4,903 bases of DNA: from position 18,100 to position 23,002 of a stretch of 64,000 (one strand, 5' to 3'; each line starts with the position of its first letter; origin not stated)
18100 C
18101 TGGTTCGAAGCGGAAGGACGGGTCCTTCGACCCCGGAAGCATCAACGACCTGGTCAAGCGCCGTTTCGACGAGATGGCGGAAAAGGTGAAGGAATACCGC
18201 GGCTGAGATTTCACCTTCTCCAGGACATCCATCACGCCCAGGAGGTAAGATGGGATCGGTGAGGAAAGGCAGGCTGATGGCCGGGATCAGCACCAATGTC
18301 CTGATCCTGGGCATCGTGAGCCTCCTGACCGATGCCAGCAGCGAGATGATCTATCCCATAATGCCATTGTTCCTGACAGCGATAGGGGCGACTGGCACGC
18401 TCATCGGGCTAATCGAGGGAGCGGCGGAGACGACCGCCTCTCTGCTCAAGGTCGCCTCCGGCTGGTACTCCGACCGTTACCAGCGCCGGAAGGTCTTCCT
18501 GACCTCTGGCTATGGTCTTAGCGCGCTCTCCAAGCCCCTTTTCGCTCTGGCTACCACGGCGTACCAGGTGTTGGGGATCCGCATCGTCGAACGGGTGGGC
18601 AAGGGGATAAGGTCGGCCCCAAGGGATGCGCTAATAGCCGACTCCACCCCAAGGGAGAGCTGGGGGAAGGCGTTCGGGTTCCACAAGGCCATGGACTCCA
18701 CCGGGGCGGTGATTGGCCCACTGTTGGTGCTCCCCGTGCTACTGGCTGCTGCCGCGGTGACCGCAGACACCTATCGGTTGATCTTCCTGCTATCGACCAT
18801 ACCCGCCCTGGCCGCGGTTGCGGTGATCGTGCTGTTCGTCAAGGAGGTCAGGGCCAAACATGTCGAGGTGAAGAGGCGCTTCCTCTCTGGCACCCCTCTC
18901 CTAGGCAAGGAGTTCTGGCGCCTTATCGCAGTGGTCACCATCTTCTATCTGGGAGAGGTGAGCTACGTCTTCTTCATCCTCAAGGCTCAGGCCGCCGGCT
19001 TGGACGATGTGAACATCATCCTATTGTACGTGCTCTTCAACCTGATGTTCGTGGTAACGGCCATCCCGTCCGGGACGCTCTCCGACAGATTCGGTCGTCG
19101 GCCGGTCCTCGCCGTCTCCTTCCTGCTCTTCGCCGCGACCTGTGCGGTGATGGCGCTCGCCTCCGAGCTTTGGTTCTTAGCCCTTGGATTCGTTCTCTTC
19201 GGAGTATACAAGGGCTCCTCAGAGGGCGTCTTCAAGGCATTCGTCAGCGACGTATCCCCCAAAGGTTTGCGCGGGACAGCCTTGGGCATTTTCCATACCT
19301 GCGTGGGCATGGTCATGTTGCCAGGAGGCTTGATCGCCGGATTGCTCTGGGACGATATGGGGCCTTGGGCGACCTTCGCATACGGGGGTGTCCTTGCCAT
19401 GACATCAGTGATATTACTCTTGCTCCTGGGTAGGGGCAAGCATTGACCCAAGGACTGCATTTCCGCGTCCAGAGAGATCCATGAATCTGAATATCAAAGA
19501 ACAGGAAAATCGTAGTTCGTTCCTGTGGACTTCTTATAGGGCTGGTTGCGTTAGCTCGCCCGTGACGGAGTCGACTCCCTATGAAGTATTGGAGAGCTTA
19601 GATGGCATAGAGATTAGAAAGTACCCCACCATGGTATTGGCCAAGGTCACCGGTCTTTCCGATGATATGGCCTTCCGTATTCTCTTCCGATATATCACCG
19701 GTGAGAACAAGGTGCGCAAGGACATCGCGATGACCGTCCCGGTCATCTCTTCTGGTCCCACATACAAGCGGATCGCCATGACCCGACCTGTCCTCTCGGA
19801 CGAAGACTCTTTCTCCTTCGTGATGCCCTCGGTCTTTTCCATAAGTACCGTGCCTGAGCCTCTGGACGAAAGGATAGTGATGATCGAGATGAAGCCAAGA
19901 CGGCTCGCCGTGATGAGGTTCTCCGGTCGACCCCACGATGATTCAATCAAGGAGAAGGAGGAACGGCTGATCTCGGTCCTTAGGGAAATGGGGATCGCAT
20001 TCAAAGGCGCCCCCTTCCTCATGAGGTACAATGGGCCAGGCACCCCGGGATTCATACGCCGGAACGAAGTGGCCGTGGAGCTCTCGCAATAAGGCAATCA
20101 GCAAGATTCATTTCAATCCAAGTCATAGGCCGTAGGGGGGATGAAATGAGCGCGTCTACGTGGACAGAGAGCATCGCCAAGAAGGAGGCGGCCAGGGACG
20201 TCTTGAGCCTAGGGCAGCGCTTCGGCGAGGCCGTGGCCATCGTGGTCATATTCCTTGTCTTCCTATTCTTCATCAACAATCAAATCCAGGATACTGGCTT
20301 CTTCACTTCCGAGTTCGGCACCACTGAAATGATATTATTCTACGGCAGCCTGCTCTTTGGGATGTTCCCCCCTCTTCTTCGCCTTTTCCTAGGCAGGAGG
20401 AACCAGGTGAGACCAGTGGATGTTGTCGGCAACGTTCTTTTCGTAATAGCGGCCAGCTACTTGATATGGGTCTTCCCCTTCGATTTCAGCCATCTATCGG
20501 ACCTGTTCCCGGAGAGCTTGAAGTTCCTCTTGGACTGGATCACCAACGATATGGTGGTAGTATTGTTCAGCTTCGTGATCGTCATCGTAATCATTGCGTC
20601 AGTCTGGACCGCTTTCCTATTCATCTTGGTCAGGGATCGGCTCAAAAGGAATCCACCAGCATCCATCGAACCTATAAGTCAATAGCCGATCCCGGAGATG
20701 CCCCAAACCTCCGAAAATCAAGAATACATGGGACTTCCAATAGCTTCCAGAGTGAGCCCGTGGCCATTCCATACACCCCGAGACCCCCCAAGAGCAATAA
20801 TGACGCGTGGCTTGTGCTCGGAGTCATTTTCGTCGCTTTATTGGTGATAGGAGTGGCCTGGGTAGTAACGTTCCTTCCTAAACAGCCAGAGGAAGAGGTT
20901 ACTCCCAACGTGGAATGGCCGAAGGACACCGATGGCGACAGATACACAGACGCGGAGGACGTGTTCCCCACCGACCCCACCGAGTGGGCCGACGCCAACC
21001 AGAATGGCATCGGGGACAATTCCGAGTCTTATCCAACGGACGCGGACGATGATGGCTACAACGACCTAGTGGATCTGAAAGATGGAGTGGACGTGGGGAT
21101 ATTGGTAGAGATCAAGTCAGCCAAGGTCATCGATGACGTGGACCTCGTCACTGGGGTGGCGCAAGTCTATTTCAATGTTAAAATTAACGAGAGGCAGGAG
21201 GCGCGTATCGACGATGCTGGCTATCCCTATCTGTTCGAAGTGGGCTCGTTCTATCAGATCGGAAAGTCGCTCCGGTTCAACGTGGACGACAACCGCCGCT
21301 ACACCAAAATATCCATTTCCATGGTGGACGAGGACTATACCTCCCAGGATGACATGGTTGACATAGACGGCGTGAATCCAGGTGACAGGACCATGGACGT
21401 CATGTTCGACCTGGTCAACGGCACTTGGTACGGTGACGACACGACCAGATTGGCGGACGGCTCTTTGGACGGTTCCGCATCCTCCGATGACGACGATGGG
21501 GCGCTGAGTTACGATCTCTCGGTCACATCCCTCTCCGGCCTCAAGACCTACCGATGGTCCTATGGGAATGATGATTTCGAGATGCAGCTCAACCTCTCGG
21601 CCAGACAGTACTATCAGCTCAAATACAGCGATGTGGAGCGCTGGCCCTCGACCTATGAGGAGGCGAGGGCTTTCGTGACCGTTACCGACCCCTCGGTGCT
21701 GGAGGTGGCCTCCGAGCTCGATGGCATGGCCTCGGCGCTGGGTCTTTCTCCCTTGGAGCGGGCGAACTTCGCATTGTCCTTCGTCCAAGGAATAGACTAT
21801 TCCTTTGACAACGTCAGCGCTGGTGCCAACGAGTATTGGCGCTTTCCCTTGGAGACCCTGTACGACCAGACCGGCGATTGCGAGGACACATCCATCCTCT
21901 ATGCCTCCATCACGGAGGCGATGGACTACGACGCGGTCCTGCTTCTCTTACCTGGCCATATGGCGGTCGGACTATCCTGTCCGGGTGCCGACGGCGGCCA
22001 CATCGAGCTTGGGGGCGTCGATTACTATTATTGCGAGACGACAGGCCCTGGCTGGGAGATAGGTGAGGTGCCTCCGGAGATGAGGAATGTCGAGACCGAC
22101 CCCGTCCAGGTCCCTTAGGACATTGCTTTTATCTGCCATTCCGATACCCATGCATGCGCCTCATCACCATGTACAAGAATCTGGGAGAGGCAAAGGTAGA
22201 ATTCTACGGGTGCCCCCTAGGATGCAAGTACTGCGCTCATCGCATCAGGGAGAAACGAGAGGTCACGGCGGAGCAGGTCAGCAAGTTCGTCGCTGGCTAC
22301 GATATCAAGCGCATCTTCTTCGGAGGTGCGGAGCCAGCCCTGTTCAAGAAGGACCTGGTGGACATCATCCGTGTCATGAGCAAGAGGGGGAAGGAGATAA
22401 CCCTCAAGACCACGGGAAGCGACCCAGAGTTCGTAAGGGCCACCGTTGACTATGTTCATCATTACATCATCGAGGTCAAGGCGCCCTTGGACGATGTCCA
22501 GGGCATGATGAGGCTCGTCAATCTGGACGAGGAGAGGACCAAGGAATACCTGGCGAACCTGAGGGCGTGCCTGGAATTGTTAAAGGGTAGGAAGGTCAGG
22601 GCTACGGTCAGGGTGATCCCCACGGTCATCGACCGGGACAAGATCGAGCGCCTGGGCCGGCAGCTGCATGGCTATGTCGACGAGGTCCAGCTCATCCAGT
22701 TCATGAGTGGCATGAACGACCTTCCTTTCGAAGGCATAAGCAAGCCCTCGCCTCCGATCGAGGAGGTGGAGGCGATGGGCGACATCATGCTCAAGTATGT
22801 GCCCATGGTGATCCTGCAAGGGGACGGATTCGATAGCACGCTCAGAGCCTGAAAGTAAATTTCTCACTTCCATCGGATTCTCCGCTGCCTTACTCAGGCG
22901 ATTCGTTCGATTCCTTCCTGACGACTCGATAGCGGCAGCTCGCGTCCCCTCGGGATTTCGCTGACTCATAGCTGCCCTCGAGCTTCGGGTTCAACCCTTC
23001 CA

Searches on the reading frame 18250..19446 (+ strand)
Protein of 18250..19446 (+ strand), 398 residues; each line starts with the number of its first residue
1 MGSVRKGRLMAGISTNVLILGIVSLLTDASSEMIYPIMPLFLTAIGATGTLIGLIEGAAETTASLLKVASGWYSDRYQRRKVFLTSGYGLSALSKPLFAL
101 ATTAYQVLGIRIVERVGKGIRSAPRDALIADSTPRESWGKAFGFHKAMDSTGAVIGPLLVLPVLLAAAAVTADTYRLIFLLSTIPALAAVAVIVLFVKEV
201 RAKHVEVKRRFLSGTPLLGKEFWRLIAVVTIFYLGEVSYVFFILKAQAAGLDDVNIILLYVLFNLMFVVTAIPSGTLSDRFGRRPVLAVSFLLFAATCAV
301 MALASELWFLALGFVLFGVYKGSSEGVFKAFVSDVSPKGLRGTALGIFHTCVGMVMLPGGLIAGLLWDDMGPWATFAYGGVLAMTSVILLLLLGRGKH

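Call 38: search_protein_families(library=pfam, proteins=[window:18250-19446:+], max_evalue=0.001)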
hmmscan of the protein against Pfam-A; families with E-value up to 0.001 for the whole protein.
window:18250-19446:+ (398 aa): 4 families
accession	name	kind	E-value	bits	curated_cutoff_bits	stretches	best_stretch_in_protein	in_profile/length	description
PF07690.21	MFS_1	-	2.9e-44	151.8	33.4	2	21-243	2-225/347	Major Facilitator Superfamily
PF00083.30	Sugar_tr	-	6.6e-14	52.1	22.3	2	238-357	29-152/452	Sugar (and other) transporter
PF12832.13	MFS_1_like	-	6.1e-11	42.4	25.2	1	30-377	14-372/373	MFS_1 like family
PF05977.19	MFS_3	-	0.00011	21.3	27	1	42-391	37-391/524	Transmembrane secretion effector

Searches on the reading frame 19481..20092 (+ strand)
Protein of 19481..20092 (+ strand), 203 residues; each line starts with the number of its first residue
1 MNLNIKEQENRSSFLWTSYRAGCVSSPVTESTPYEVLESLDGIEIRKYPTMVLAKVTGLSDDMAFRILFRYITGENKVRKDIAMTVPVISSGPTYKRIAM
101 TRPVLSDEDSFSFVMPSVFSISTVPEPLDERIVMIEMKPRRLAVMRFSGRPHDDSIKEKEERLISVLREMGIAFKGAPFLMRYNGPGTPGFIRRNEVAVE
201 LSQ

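Call 38: search_protein_families(library=pfam, proteins=[window:19481-20092:+], max_evalue=0.001)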
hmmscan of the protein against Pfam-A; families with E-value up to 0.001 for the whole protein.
window:19481-20092:+ (203 aa): 1 family
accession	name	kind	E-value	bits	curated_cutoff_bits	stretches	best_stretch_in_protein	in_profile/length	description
PF04832.17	SOUL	-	5.7e-37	127.8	27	1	30-199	2-172/173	SOUL heme-binding protein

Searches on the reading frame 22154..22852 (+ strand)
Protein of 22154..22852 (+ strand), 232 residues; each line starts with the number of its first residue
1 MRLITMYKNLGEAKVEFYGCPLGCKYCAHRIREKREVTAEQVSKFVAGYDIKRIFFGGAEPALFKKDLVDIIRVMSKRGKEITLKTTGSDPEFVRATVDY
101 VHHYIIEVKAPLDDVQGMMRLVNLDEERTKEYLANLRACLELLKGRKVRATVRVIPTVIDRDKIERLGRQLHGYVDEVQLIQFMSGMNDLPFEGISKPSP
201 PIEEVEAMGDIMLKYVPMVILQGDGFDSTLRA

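Call 38: search_protein_families(library=pfam, proteins=[window:22154-22852:+], max_evalue=0.001)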
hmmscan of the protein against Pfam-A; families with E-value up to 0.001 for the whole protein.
window:22154-22852:+ (232 aa): 1 family
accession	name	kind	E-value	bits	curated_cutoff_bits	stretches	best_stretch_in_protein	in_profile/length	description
PF04055.27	Radical_SAM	-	1.8e-13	51.5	29.5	1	18-142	5-139/166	Radical SAM superfamily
